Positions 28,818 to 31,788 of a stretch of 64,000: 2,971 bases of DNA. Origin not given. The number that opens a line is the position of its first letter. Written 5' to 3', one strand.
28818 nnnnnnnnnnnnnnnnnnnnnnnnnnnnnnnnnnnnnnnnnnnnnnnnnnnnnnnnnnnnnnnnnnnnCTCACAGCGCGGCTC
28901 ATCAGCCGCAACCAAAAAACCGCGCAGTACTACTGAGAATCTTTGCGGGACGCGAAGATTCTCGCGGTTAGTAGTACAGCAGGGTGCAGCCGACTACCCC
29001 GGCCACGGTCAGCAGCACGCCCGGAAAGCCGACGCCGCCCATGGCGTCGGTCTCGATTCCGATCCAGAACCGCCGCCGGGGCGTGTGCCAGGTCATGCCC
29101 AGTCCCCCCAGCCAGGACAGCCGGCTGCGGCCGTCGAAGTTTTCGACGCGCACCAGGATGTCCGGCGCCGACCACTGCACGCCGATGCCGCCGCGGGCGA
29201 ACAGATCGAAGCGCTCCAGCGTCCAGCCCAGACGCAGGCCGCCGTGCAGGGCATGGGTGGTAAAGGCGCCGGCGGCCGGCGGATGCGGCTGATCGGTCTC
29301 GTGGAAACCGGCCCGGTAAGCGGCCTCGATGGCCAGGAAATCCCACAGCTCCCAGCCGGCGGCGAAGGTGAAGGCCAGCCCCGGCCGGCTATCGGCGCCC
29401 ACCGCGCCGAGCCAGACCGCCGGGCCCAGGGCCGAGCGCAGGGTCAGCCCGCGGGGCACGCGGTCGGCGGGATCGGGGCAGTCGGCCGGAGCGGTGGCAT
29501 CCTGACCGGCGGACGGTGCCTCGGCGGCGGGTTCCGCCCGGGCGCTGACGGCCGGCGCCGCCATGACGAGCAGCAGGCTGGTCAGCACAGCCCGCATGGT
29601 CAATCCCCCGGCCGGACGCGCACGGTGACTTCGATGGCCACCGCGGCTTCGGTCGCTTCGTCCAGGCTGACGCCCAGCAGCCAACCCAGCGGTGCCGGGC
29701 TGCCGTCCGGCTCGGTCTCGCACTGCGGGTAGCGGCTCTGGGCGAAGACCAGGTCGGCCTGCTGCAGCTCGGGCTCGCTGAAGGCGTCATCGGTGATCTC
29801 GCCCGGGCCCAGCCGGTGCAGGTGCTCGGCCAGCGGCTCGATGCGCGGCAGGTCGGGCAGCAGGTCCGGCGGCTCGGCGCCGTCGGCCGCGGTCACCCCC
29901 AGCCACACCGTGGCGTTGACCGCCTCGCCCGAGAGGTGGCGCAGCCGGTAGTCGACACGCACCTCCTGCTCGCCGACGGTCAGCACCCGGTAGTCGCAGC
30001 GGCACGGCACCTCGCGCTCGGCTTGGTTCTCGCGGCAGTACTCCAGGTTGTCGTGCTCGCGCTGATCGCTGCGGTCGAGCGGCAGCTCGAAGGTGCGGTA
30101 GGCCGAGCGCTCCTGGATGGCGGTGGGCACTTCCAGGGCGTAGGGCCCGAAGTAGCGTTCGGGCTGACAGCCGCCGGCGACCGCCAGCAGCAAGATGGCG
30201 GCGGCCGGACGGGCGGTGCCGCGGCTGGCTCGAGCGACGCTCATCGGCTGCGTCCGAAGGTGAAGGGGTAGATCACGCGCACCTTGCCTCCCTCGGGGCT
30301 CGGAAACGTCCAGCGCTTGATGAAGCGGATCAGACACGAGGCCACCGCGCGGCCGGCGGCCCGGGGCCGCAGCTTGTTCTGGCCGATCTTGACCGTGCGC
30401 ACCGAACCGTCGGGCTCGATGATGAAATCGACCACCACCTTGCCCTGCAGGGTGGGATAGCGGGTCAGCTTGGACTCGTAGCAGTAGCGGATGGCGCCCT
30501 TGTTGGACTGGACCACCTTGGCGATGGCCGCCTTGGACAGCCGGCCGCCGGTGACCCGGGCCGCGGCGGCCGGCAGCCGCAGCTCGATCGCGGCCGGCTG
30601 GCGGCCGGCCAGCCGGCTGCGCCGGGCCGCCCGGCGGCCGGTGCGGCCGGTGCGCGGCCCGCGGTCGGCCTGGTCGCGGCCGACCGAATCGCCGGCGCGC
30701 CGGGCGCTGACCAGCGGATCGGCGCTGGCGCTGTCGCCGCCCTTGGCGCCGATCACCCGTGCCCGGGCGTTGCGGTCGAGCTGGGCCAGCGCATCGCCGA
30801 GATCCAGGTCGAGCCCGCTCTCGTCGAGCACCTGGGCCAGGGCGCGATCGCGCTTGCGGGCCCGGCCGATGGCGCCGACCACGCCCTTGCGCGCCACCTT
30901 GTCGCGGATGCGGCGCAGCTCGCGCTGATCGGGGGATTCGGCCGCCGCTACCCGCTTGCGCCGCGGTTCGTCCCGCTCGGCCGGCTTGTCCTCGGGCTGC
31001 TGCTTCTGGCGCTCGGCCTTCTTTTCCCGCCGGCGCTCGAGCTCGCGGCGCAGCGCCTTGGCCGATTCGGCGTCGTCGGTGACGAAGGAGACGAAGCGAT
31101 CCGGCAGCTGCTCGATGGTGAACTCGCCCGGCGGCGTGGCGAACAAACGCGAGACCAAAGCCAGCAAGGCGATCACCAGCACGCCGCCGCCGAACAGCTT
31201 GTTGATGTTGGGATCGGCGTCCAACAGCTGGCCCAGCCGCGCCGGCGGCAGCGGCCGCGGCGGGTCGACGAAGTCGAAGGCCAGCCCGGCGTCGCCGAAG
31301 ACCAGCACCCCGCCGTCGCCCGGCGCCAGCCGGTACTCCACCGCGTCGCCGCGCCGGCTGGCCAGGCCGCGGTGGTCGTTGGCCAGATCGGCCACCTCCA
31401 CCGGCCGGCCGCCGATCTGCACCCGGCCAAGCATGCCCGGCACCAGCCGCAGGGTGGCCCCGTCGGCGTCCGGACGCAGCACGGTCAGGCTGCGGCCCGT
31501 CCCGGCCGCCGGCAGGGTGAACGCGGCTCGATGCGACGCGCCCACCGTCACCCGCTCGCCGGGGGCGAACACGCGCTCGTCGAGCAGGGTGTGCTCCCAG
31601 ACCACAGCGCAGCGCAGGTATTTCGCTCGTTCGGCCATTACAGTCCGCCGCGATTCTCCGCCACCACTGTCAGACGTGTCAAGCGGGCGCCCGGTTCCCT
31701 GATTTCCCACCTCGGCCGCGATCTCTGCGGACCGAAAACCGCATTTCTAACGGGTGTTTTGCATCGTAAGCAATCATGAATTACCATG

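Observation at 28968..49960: Divergent Glt/Nfs-like envelope-spanning cluster with extra components, apparently split in two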

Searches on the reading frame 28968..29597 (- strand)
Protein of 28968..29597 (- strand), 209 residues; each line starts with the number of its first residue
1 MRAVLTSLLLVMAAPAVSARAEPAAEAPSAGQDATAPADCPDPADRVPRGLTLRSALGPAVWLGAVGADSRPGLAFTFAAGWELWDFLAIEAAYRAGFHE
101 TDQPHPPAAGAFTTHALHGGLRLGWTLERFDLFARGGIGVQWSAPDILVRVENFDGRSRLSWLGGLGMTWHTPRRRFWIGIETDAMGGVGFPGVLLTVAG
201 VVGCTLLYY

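Call 8: search_protein_families(library=pfam, proteins=[window:28968-29597:-], max_evalue=0.001)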
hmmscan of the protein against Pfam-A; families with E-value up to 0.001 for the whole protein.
window:28968-29597:- (209 aa): 0 families

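Call 9: search_protein_families(library=ncbifam, proteins=[window:28968-29597:-], max_evalue=0.001)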
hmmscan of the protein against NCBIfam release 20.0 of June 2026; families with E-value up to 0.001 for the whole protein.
window:28968-29597:- (209 aa): 1 family
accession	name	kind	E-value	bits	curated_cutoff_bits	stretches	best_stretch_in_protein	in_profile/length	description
NF033755.1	gliding_CglE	equivalog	7.4e-13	48.7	70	1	47-202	2-168/172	adventurous gliding motility protein CglE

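Call 26: search_protein_families(library=pfam, proteins=[window:28968-29597:-], max_evalue=1)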
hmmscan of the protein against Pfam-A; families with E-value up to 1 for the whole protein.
window:28968-29597:- (209 aa): 0 families

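Call 27: search_protein_families(library=ncbifam, proteins=[window:28968-29597:-], max_evalue=5)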
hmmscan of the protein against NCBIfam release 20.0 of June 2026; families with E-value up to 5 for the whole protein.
window:28968-29597:- (209 aa): 1 family
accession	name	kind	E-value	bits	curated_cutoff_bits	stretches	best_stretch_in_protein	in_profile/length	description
NF033755.1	gliding_CglE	equivalog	7.4e-13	48.7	70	1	47-202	2-168/172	adventurous gliding motility protein CglE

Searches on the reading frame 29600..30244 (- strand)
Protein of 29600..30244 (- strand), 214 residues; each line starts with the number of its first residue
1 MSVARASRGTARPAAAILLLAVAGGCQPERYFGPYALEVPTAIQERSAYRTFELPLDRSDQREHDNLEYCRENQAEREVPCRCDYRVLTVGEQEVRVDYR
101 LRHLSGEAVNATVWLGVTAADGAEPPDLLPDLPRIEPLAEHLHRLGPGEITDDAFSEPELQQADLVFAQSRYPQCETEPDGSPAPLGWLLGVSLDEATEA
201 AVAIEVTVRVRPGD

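Call 8: search_protein_families(library=pfam, proteins=[window:29600-30244:-], max_evalue=0.001)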
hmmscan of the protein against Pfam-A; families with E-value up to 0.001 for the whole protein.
window:29600-30244:- (214 aa): 0 families

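Call 9: search_protein_families(library=ncbifam, proteins=[window:29600-30244:-], max_evalue=0.001)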
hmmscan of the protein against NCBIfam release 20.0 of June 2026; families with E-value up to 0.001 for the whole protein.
window:29600-30244:- (214 aa): 0 families

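Call 26: search_protein_families(library=pfam, proteins=[window:29600-30244:-], max_evalue=1)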
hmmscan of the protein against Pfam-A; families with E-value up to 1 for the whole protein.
window:29600-30244:- (214 aa): 0 families

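Call 27: search_protein_families(library=ncbifam, proteins=[window:29600-30244:-], max_evalue=5)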
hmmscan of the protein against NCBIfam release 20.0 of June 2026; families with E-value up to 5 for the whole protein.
window:29600-30244:- (214 aa): 1 family
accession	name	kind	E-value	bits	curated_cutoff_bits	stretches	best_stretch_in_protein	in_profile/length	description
TIGR03901.2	MYXO-CTERM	domain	0.94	9.9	20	1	175-190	6-20/34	MYXO-CTERM sorting domain-containing protein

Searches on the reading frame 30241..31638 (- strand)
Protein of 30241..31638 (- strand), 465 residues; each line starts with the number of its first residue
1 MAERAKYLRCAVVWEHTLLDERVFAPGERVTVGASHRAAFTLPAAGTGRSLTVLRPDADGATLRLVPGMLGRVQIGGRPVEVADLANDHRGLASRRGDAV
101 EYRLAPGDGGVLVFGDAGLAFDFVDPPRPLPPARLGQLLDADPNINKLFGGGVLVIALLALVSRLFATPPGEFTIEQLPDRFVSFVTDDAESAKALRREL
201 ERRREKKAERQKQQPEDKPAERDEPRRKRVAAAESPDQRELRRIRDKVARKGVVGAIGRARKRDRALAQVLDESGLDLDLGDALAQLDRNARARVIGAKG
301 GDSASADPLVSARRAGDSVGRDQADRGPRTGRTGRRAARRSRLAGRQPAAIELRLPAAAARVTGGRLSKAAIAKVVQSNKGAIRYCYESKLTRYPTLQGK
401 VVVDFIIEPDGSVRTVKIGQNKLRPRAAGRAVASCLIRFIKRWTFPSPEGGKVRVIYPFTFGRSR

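Call 6: search_protein_families(library=pfam, proteins=[window:30241-31638:-], max_evalue=0.01)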
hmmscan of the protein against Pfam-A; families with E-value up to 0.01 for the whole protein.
window:30241-31638:- (465 aa): 1 family
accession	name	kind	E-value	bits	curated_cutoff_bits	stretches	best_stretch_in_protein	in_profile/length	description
PF03544.19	TonB_C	-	0.00016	22.5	24.6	1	397-461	14-77/79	Gram-negative bacterial TonB protein C-terminal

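Call 7: search_protein_families(library=ncbifam, proteins=[window:30241-31638:-], max_evalue=0.01)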
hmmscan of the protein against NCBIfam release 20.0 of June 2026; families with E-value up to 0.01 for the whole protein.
window:30241-31638:- (465 aa): 4 families
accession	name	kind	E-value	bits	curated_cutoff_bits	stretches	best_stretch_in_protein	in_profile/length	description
NF033760.1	gliding_GltG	equivalog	7.2e-39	133.8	650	1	10-463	206-647/650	adventurous gliding motility protein GltG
NF033768.1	myxo_SS_tail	domain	9.9e-28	96.1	40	1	367-461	1-91/92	AgmX/PglI C-terminal domain-containing protein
NF033761.1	gliding_GltJ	equivalog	1.6e-13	50.7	450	1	363-461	577-671/671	adventurous gliding motility protein GltJ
TIGR01352.1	tonB_Cterm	subfamily_domain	0.00059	20.1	27.1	1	396-461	11-73/76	TonB family protein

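Call 52: search_solved_structures(query=window:30241-31638:-, max_evalue=1)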
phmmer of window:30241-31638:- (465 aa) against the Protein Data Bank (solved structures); distinct sequences matched with E-value up to 1: 12.
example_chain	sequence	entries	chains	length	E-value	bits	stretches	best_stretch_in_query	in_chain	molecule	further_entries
4jn6_B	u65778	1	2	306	0.048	15.6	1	126-173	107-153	Acetaldehyde dehydrogenase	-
6izt_A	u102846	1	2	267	0.094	14.7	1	238-322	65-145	Outer membrane protein assembly factor BamA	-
6j09_A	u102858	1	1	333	0.11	14.5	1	238-322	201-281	Outer membrane protein assembly factor BamA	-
8idb_C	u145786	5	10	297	0.12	14.3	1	148-235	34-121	Cell division protein FtsX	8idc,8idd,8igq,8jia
6oqr_X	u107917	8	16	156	0.42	12.5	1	186-272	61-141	ATP synthase subunit b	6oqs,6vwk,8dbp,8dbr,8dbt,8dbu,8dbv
8dbw_X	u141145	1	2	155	0.47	12.4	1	186-271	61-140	ATP synthase subunit b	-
6oqt_X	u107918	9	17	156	0.52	12.2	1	186-272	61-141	ATP synthase subunit b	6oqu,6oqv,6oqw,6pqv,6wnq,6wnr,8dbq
5t4o_I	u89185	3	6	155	0.55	12.1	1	186-272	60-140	ATP synthase subunit b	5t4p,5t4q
6izs_A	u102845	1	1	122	0.55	12.1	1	281-323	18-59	Outer membrane protein assembly factor BamA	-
5lw8_A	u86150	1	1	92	0.82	11.6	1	390-435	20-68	Protein TonB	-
6sly_A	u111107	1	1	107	0.88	11.5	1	389-434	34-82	Protein TonB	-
8ec3_A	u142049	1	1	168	0.89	11.4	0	239-298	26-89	Fibronectin-binding protein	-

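Call 58: find_homologous_proteins(query=window:30241-31638:-, max_evalue=0.00001)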
Query window:30241-31638:- (465 aa): 37 proteins with E <= 0.00001 among 8000 candidates.
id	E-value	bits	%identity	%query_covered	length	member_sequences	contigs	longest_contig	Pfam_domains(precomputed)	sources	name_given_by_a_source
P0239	6.0e-296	999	100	100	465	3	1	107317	-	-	-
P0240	4.0e-181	621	65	98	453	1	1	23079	-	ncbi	-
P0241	1.5e-177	609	62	98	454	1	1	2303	-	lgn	-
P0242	8.6e-170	583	62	100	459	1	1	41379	-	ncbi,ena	-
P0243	3.2e-166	572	59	100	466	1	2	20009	-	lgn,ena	-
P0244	4.5e-157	541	55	100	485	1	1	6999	-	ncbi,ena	-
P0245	8.3e-138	478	52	98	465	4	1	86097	-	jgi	-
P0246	5.8e-137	475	52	99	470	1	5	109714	-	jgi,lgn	jgi:hypothetical protein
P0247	5.7e-136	472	51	100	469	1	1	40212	-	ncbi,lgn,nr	ncbi:MAG: AgmX/PglI C-terminal domain-containing protein [Deltaproteobacteria bacterium]|nr:AgmX/Pgl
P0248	2.3e-126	440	48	100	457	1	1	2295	-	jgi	-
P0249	3.0e-126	440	48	100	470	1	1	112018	-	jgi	jgi:outer membrane biosynthesis protein TonB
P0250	1.1e-125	438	48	99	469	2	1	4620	-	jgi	-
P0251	1.3e-124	434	49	98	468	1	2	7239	-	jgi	-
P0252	6.6e-124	432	48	100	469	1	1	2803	-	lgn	-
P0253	9.5e-124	432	48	100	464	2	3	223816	-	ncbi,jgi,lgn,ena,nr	ncbi:MAG TPA: AgmX/PglI C-terminal domain-containing protein [Myxococcota bacterium]|nr:AgmX/PglI C-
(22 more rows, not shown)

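Call 69: predict_structure(alignment_id=A3)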
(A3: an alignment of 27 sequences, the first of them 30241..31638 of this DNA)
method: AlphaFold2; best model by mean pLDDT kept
length: 465 residues; sequences in the alignment: 27
mean_pLDDT: 70.9   pTM: 0.33
mean pLDDT of the five models: 70.9, 67.5, 67.3, 66.7, 66.0
residues with pLDDT >= 90: 138; 70-90: 133; 50-70: 86; < 50: 108
segments of 3 or more residues with pLDDT < 50: 167-178, 217-231, 274-330, 337-348
pLDDT, mean of each block of 10 residues (from residue 1): 77 86 93 91 85 93 91 89 81 76 91 91 82 53 55 75 53 46 52 73 81 55 40 66 74 64 58 45 44 30 27 28 37 50 43 70 90 91 90 85 95 94 90 95 94 94 68
secondary structure, 60 per line:
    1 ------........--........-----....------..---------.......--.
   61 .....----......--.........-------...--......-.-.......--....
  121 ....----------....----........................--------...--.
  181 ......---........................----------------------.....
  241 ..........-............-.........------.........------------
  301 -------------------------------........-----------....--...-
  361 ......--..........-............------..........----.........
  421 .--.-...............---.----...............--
elements in order: E7-14 E17-24 E30-33 E51-57 E60-65 E70-75 E78-81 H82-86 E94-96 E99-104 E108-114 E117-124 H135-138 H143-166 H180-186 H190-213 H236-250 H252-263 H265-273 H280-288 H332-339 E351-354 E361-366 H369-378 H380-391 E398-407 E412-421 H426-440 E449-463

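Call 71: fold_search(model_id=the predicted structure, library=pdb)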
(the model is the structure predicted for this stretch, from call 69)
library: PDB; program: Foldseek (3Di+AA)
matches with E <= 10: 586; with E <= 0.001: 0
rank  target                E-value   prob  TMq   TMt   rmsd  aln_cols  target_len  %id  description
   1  6sly_MODEL_1_A        4.2e-03  1.00  0.15  0.50   8.0       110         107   19  NMR solution structure of Helicobacter pylori TonB-CTD (residues 179-285) (released 2020-03-25)
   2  6fip_MODEL_1_A        2.4e-02  0.80  0.10  0.38  13.0       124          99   19  Solution NMR structure of Pseudomonas aeruginosa TonB CTD (released 2018-08-29)
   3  5oen_A                2.7e-02  0.96  0.14  0.36  11.9       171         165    6  Crystal Structure of STAT2 in complex with IRF9 (released 2018-01-24)
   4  5oem                  3.4e-02  0.94  0.15  0.32  10.9       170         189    9  Crystal Structure of Interferon Regulatory Factor 9 IAD Domain (released 2018-01-24)
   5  4h87_B                3.6e-02  0.99  0.17  0.54   4.8       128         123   13  Crystal structure of a FHA domain of kanadaptin (SLC4A1AP) from Homo sapiens at 1.55 A resolution (released 2012-10-10)
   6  8rke_A                3.6e-02  0.47  0.12  0.16  14.6       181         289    9  Crystal structure of the complete N-terminal region of human ZP2 (hZP2-N1N2N3) (released 2024-03-13)
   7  5lw8_MODEL_1_A        3.8e-02  0.99  0.15  0.61   3.7        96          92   22  NMR solution structure of Helicobacter pylori TonB-CTD (residues 194-285) (released 2016-10-19)
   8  7zc8_A                3.8e-02  0.97  0.13  0.53   6.9       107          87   20  Crystal structure of the C-terminal domain of FusB, a TonB homologue (released 2022-08-17)
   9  7dvq_X                4.0e-02  0.95  0.15  0.39   9.5       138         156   12  Cryo-EM Structure of the Activated Human Minor Spliceosome (minor Bact Complex) (released 2021-03-31)
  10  6juo_A                4.0e-02  0.60  0.10  0.12  11.0       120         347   10  MsDpo4-DNA complex 4 (released 2020-02-19)
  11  5yyx                  4.4e-02  0.91  0.14  0.43   9.7       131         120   11  Crystal Structure of the MEK1 FHA domain (released 2018-10-10)
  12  4h87_A                4.7e-02  0.99  0.17  0.53   4.9       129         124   14  Crystal structure of a FHA domain of kanadaptin (SLC4A1AP) from Homo sapiens at 1.55 A resolution (released 2012-10-10)
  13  5bvi_B                5.2e-02  0.96  0.16  0.36  12.0       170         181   11  X-ray Structure of Interferon Regulatory Factor 4 IAD Domain (released 2015-09-30)
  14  7zc8_B                5.2e-02  0.90  0.11  0.46   5.1        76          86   25  Crystal structure of the C-terminal domain of FusB, a TonB homologue (released 2022-08-17)
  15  2x9a_B                5.2e-02  0.80  0.12  0.39   6.3        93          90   16  crystal structure of g3p from phage IF1 in complex with its coreceptor, the C-terminal domain of TolA (released 2010-12-01)
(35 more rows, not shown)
